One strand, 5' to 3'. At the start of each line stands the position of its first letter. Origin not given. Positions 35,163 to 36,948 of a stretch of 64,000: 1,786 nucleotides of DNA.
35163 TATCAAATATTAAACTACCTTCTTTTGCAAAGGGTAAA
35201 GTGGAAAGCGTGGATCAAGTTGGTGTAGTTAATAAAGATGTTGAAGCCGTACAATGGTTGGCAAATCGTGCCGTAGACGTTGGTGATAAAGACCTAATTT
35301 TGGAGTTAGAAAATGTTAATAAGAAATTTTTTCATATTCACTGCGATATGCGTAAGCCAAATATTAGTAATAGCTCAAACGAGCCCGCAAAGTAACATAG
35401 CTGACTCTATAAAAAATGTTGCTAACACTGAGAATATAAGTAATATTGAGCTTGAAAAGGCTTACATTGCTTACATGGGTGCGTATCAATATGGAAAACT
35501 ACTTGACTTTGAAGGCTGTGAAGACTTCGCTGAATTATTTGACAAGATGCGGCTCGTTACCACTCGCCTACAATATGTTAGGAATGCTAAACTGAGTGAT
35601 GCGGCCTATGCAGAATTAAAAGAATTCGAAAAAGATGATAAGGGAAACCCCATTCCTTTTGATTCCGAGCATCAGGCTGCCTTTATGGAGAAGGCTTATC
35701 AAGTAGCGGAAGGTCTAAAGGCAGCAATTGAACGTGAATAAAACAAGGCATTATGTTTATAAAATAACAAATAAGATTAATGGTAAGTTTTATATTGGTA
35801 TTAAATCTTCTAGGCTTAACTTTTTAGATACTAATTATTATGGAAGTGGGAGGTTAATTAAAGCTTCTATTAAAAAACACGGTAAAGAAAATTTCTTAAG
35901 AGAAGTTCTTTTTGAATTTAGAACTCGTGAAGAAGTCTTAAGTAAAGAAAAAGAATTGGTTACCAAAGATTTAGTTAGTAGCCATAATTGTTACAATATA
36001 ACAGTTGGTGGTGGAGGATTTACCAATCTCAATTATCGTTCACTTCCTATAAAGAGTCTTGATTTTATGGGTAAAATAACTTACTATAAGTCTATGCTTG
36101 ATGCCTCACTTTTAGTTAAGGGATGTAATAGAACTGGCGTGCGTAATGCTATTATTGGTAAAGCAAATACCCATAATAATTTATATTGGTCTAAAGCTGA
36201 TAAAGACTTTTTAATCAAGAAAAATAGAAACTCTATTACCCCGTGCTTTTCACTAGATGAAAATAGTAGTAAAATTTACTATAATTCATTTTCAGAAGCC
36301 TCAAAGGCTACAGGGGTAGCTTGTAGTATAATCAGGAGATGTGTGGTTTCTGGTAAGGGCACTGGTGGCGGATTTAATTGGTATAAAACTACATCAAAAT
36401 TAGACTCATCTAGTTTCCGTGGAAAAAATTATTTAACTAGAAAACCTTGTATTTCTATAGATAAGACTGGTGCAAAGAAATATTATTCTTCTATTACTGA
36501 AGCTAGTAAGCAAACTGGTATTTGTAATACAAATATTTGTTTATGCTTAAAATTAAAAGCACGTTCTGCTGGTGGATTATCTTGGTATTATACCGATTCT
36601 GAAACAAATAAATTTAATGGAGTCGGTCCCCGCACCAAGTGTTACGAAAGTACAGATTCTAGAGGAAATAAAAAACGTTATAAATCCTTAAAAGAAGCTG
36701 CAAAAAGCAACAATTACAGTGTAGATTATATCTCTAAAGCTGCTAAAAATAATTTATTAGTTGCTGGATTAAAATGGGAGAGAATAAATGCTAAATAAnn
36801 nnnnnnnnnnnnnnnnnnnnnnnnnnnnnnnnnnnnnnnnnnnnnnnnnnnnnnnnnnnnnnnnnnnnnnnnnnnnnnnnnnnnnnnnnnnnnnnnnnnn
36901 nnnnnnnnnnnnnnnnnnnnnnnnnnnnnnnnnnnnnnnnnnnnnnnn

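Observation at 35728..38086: Nested mobile elements: a GIY-YIG homing endonuclease immediately upstream of the intein-bearing gene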

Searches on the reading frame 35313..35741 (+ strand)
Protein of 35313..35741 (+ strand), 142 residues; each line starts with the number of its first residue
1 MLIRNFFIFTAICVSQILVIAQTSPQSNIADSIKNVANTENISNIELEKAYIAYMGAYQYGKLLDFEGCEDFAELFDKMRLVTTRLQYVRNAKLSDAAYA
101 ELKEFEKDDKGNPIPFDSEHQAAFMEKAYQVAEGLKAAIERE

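Call 3: search_protein_families(library=pfam, proteins=[window:35313-35741:+], max_evalue=0.01)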
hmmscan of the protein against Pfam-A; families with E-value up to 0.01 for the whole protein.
window:35313-35741:+ (142 aa): 0 families

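Call 11: search_protein_families(library=phrogs, proteins=[window:35313-35741:+], max_evalue=0.01)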
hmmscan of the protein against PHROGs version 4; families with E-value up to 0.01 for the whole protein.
window:35313-35741:+ (142 aa): 0 families

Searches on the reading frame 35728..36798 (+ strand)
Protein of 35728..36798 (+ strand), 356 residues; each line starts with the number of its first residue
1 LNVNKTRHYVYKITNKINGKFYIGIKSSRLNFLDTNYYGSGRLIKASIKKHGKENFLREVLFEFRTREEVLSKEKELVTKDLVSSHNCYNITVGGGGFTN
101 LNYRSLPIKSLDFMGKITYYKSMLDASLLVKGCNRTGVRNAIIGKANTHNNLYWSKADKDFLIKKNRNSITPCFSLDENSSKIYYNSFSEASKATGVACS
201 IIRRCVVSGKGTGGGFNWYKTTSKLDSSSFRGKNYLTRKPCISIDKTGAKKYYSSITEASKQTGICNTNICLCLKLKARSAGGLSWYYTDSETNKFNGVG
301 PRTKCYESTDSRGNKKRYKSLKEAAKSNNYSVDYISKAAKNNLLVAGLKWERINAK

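Call 3: search_protein_families(library=pfam, proteins=[window:35728-36798:+], max_evalue=0.01)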
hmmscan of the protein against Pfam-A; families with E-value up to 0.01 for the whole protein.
window:35728-36798:+ (356 aa): 5 families
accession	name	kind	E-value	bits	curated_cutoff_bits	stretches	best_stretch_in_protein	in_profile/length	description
PF22083.2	I-HmuI_NUMOD-like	-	3.1e-10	39.9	27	1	243-283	2-42/46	DNA endonuclease I-HmuI-like, NUMOD-like domain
PF19835.5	SegE_GIY-YIG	-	3.5e-06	27.7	25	1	36-82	59-106/123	Putative endonuclease segE, GIY-YIG domain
PF01541.30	GIY-YIG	-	0.00079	20.1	22.6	1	8-79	2-70/78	GIY-YIG catalytic domain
PF15540.11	Ntox47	-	0.001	19.8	25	0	102-157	3-51/120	Bacterial toxin 47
PF07453.19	NUMOD1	-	0.0013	19.4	22.8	0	316-339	14-37/37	NUMOD1 domain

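Call 11: search_protein_families(library=phrogs, proteins=[window:35728-36798:+], max_evalue=0.01)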
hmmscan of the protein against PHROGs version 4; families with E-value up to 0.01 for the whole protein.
window:35728-36798:+ (356 aa): 9 families
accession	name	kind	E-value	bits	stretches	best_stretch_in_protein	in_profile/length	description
phrog_314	-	DNA, RNA and nucleotide metabolism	1.5e-31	111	1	2-238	173-402/574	homing endonuclease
phrog_19446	-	DNA, RNA and nucleotide metabolism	7.4e-15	56.1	1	9-97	3-97/254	homing endonuclease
phrog_3855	-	DNA, RNA and nucleotide metabolism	4.6e-13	50.6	1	246-288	14-56/115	HTH DNA binding protein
phrog_20162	-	DNA, RNA and nucleotide metabolism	5.4e-12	46.9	1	239-294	31-87/88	HNH endonuclease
phrog_7168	-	DNA, RNA and nucleotide metabolism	5.4e-10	40.2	1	8-102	2-104/284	homing endonuclease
phrog_447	-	other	4.2e-09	37.4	1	3-94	22-133/148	NAD synthetase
phrog_5123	-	DNA, RNA and nucleotide metabolism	0.0018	19.2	1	9-94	3-91/152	homing endonuclease with GIY-YIG motif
phrog_15209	-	DNA, RNA and nucleotide metabolism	0.0021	17.6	1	39-96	2-59/497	endonuclease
phrog_34622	-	unknown function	0.0022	18.8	0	251-299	14-62/189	-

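Call 22: find_homologous_proteins(query=window:35728-36795:+)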
Query window:35728-36795:+ (356 aa): 105 proteins with E <= 0.001 among 2305 candidates.
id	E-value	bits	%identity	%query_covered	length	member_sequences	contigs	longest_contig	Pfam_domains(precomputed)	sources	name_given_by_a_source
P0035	4.9e-232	787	100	99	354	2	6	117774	PF22083.3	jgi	-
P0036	2.1e-72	263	45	79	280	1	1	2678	PF19835.7,PF22083.3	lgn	-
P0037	1.2e-22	99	33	60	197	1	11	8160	PF22083.3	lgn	-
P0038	1.2e-22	99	56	24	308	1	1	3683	PF07460.17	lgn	-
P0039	5.1e-21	94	59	25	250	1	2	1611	PF19835.7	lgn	-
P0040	7.1e-20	90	53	29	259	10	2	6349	PF01541.31,PF19835.7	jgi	-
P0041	7.7e-20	90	42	36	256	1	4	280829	PF19835.7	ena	-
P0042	3.9e-19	87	53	25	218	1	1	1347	PF07460.17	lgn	-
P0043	7.7e-19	86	55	26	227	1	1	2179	PF01541.31,PF19835.7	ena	-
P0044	1.4e-18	86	44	34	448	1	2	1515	-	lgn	-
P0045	2.5e-18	85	55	27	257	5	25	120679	PF19835.7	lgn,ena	-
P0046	3.3e-18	84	52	25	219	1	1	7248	-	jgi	-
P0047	4.7e-17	81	47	28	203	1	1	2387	PF07460.17,PF19835.7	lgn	-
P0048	9.8e-17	80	55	25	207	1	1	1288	PF07460.17,PF01541.31,PF19835.7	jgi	-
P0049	1.3e-16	79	49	28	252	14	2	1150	-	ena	-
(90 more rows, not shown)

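Call 23: find_encoding_contigs(protein=P0035, flank=6000, max_places=8)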
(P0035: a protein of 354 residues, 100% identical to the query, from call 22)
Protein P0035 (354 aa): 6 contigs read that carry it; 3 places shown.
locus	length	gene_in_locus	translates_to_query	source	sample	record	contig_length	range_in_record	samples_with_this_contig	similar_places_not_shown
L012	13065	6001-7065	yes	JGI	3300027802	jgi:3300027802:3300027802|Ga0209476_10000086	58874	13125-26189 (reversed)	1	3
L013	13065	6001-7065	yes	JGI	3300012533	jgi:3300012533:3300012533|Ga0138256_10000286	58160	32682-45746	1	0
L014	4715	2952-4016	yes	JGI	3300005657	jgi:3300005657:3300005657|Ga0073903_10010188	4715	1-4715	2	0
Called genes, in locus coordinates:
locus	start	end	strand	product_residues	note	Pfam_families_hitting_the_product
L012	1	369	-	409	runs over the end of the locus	PF20720:nSTAND3 (faint), PF13401:AAA_22 (faint), PF05673:DUF815 (weak), PF13191:AAA_16 (weak), PF00004:AAA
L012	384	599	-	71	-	-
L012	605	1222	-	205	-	PF00089:Trypsin (weak), PF13365:Trypsin_2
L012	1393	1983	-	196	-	-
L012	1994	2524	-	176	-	PF01145:Band_7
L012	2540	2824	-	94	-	PF00436:SSB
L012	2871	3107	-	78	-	-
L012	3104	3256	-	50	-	-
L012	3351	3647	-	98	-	-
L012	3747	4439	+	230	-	PF13649:Methyltransf_25 (weak)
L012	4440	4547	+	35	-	-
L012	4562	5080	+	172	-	-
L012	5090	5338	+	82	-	-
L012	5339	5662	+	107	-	-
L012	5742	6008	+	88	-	-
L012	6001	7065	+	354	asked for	PF22083:I-HmuI_NUMOD-like (weak)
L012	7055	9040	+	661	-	PF05203:Hom_end_hint (weak), PF14890:Intein_splicing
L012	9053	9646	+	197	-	-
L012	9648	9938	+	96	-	-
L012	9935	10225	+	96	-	-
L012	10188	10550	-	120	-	-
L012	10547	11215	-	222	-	-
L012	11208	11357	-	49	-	-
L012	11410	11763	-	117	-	-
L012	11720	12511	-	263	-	PF00535:Glycos_transf_2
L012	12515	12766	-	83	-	-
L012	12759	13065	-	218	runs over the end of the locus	PF10096:DUF2334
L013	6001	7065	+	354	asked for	PF22083:I-HmuI_NUMOD-like (weak)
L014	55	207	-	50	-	-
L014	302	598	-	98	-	-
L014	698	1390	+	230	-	PF13649:Methyltransf_25 (weak)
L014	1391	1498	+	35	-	-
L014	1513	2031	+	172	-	-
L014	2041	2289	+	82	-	-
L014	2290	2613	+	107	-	-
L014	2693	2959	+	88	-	-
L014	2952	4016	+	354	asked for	PF22083:I-HmuI_NUMOD-like (weak)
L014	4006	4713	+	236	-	?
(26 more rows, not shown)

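Call 42: search_solved_structures(query=window:35734-36795:+, max_evalue=1, show_alignments=3)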
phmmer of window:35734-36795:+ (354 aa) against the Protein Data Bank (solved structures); distinct sequences matched with E-value up to 1: 0.

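Call 64: find_related_loci(query=A3, collection=viral_contigs, flank=4000)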
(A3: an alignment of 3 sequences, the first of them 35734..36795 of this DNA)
Query A3 (354 aa) in viral_contigs; peptide patterns used: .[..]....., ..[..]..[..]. (x = any residue, [..] = any of these).
600 stretches matched a pattern (row limit reached: there are more); 336 encode a relative of the query (tblastn E <= 1e-3); the best 80 are kept; 80 distinct loci.
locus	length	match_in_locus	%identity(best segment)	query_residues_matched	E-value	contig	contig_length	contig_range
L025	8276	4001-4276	60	2-95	6e-27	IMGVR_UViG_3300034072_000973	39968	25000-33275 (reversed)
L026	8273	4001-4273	55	8-99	1e-24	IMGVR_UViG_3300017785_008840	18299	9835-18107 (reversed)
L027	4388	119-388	55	6-96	2e-24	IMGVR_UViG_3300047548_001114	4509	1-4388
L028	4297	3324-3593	51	4-95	3e-23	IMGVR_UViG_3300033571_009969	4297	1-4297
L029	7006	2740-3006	53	6-95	8e-23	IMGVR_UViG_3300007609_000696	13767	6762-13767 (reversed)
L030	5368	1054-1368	50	8-112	9e-23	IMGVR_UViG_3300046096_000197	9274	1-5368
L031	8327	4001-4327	45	8-116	1e-22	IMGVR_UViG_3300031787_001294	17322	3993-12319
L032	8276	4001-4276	48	8-101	4e-22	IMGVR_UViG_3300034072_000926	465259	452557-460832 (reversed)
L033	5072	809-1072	53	3-94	1e-21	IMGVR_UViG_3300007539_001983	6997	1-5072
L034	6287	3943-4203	45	7-95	3e-21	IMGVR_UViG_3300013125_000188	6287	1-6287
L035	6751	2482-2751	48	3-93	4e-21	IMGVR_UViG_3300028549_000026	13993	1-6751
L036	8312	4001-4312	47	8-110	5e-21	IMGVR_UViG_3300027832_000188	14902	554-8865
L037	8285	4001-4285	46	5-100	8e-21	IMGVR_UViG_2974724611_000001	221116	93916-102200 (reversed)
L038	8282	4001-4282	50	8-103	8e-21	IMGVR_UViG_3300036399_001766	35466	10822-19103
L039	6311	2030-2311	50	8-103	8e-21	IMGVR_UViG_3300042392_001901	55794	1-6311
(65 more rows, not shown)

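Call 65: find_related_loci(query=A3, collection=genome_contigs, flank=4000)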
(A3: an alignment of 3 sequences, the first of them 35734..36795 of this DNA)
Query A3 (354 aa) in genome_contigs; peptide patterns used: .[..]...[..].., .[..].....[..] (x = any residue, [..] = any of these).
205 stretches matched a pattern; 14 encode a relative of the query (tblastn E <= 1e-3); 14 distinct loci.
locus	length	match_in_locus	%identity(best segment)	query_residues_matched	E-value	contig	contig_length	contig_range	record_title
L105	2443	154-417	52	6-95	4e-22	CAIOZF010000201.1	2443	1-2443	MAG: uncultured Gammaproteobacteria bacterium isolate ErkenSummer_bin-3118 genome assembly, contig: bin-3118:201/254, wh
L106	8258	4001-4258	51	8-95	1e-19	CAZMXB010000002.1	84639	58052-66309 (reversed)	MAG TPA_asm: uncultured Rhodoferax sp. isolate SRP170004_co1_8 genome assembly, contig: NODE_314_length_84639_cov_46.526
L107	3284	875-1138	48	6-95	2e-18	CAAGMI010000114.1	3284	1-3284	MAG TPA_asm: Rikenellaceae bacterium, isolate HGM05636, WGS project CAAGMI010000000 data, contig: SRS476833_14_k119_1458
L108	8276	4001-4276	45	8-100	2e-18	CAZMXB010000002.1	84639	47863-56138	MAG TPA_asm: uncultured Rhodoferax sp. isolate SRP170004_co1_8 genome assembly, contig: NODE_314_length_84639_cov_46.526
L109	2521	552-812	44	3-91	2e-17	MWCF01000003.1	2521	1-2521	MAG: Elusimicrobia bacterium ADurb.Bin231 BWY26_contig000003, whole genome shotgun sequence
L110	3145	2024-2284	44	3-91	2e-17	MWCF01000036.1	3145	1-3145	MAG: Elusimicrobia bacterium ADurb.Bin231 BWY26_contig000036, whole genome shotgun sequence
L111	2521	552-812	44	3-91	2e-17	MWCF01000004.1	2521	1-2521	MAG: Elusimicrobia bacterium ADurb.Bin231 BWY26_contig000004, whole genome shotgun sequence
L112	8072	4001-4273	43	3-95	2e-16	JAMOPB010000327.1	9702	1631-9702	MAG: Candidatus Cloacimonadota bacterium isolate 4559-240_metabat1_scaf2bin.014 4559-240_scaffold_3913_c1, whole genome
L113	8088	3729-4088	34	8-127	1e-13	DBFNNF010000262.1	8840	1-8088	MAG TPA_asm: Lactobacillus johnsonii isolate MAG1170 contig262, whole genome shotgun sequence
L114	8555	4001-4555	27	5-181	8e-12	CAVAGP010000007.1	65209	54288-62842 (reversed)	Faecalibacillus sp. isolate H07605-L1_cleanbin_000015 genome assembly, contig: Spades_H07605-L1_contig_149, whole genome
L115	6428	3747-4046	35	8-94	4e-10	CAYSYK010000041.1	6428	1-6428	MAG TPA_asm: uncultured Oscillospiraceae bacterium isolate SRP350583_co3_194 genome assembly, contig: NODE_11186_length_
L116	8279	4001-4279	38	8-95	3e-10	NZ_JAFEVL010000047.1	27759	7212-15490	Rhizobium lusitanum strain Opo-234 NODE_29_length_27759_cov_16.844202, whole genome shotgun sequence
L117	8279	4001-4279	37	8-94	6e-10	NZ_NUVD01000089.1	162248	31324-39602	Bacillus cereus strain AFS087218 AFS087218_107_D1_Contig34_140523, whole genome shotgun sequence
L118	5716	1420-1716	32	8-93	3e-7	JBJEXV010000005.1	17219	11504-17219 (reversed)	MAG: Candidatus Coprovivens sp. isolate PUUB64_bin.034 NODE_1199_length_17219_cov_8.748194, whole genome shotgun sequenc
